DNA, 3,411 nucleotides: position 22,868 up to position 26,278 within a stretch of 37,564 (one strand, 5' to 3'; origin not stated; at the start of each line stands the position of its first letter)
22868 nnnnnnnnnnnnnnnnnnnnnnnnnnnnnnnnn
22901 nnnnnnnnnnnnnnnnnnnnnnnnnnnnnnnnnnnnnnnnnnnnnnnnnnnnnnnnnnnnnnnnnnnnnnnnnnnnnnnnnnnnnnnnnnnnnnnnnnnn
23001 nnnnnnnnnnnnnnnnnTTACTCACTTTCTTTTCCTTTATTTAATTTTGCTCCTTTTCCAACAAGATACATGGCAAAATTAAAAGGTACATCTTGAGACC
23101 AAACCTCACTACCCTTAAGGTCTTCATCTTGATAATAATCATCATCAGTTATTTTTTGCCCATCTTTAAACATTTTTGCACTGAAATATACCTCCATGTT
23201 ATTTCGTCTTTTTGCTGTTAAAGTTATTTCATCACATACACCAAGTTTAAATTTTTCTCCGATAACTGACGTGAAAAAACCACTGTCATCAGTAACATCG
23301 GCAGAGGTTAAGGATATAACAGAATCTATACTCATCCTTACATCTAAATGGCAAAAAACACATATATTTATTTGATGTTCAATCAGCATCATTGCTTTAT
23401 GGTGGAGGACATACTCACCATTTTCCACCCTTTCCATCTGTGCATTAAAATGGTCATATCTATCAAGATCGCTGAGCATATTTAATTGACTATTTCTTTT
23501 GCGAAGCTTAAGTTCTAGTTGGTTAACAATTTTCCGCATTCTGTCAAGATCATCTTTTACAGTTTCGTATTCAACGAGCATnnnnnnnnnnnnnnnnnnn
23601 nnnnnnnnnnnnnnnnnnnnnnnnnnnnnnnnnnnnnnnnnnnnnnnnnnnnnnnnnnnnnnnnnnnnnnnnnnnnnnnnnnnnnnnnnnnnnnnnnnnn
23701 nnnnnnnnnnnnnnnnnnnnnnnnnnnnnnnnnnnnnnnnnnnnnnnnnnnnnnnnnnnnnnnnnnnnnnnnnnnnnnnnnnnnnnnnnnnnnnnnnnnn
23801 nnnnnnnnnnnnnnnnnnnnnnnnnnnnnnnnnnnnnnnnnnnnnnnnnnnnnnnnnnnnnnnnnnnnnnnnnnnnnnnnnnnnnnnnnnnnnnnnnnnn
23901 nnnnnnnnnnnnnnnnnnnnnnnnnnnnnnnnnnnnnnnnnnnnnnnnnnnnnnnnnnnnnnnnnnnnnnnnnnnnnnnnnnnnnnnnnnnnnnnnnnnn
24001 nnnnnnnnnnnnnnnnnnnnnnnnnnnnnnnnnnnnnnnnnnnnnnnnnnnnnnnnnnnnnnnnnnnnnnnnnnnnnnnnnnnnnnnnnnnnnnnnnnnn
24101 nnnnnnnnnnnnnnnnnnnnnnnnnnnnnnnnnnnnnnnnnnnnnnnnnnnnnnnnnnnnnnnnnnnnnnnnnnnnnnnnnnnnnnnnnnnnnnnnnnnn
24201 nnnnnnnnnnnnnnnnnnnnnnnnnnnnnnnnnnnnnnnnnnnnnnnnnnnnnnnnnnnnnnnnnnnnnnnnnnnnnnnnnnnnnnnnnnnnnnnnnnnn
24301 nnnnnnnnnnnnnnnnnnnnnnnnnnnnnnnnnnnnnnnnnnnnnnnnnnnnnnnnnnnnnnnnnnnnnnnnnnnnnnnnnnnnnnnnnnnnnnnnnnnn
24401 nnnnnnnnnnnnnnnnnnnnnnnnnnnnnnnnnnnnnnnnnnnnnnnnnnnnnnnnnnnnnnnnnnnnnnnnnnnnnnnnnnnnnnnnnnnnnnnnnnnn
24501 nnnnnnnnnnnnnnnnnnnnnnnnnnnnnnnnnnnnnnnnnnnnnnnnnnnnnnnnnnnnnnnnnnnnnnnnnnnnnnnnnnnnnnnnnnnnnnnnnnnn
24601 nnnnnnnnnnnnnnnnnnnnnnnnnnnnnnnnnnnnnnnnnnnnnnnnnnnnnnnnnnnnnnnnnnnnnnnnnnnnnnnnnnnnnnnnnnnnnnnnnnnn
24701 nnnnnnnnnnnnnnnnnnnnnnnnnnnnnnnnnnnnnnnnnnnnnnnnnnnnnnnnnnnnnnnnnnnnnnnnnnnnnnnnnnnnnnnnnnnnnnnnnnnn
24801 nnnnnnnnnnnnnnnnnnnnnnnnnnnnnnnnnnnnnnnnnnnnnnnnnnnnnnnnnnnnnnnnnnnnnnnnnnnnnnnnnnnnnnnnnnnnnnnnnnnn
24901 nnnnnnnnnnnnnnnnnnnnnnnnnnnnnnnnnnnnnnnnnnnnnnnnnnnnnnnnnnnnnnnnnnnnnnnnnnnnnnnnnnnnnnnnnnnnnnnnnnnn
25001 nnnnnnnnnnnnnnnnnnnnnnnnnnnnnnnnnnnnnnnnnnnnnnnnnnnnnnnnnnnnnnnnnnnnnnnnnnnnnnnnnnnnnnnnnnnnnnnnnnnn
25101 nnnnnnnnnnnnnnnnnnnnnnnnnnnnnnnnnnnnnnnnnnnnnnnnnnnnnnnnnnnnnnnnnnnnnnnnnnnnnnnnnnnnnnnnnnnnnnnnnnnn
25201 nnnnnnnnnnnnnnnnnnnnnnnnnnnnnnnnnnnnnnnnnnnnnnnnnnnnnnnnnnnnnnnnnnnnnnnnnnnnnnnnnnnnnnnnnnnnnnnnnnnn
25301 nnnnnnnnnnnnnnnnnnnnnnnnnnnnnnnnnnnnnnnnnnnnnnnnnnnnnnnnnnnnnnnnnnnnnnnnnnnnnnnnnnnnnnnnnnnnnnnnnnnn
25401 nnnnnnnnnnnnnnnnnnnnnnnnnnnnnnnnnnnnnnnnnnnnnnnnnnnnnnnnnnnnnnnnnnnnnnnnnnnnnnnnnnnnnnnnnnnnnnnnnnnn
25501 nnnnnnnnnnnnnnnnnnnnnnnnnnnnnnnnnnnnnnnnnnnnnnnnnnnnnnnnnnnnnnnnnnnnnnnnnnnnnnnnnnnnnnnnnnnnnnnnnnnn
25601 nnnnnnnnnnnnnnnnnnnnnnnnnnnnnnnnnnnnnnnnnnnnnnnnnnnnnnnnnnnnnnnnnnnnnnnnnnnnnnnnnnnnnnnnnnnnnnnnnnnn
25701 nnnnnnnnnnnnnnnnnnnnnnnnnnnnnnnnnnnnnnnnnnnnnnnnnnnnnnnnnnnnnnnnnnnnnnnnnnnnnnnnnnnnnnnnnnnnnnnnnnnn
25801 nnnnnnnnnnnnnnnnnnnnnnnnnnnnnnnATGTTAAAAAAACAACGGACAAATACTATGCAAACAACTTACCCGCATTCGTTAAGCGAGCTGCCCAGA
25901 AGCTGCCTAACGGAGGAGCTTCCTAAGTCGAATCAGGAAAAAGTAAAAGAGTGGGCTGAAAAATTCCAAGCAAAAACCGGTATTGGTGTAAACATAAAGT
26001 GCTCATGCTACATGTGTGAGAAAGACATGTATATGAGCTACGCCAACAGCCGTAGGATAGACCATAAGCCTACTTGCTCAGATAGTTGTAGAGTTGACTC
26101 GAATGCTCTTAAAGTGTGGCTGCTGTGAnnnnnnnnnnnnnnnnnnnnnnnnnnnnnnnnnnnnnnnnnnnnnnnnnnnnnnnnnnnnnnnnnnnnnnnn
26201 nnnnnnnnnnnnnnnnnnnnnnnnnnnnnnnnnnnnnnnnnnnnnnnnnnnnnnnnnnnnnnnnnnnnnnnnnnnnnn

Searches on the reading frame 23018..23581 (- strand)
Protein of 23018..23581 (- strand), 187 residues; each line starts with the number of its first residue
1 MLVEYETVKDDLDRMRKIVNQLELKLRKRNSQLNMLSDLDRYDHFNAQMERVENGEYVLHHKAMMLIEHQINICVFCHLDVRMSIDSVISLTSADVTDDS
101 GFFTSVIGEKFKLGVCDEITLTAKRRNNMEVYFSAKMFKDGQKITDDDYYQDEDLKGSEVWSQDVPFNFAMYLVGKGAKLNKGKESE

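Call 7: search_protein_families(library=phrogs, proteins=[window:23018-23581:-], max_evalue=0.01)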
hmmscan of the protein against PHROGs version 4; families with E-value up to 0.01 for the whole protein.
window:23018-23581:- (187 aa): 0 families

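Call 8: search_protein_families(library=pfam, proteins=[window:23018-23581:-], max_evalue=0.01)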
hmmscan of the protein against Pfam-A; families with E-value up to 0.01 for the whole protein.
window:23018-23581:- (187 aa): 0 families

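Call 30: search_protein_families(library=ncbifam, proteins=[window:23018-23581:-], max_evalue=0.1)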
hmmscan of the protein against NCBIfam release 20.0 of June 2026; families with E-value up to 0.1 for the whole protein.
window:23018-23581:- (187 aa): 1 family
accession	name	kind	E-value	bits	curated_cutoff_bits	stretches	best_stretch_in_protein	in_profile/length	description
TIGR02501.1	type_III_yscE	equivalog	0.098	13.1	38.25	0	15-60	15-60/67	EscE/YscE/SsaE family type III secretion system needle protein co-chaperone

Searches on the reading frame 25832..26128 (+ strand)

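Call 7: search_protein_families(library=phrogs, proteins=[window:25832-26128:+], max_evalue=0.01)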
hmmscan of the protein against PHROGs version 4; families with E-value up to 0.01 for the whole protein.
window:25832-26128:+ (98 aa): 0 families

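Call 8: search_protein_families(library=pfam, proteins=[window:25832-26128:+], max_evalue=0.01)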
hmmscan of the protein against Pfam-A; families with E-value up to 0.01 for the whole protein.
window:25832-26128:+ (98 aa): 0 families

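Call 30: search_protein_families(library=ncbifam, proteins=[window:25832-26128:+], max_evalue=0.1)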
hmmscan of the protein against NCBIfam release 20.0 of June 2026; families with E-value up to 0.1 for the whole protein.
window:25832-26128:+ (98 aa): 1 family
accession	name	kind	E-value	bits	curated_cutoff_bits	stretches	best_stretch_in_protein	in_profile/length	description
TIGR03440.2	egtB_TIGR03440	equivalog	0.1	11.7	360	0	4-81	133-213/413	ergothioneine biosynthesis protein EgtB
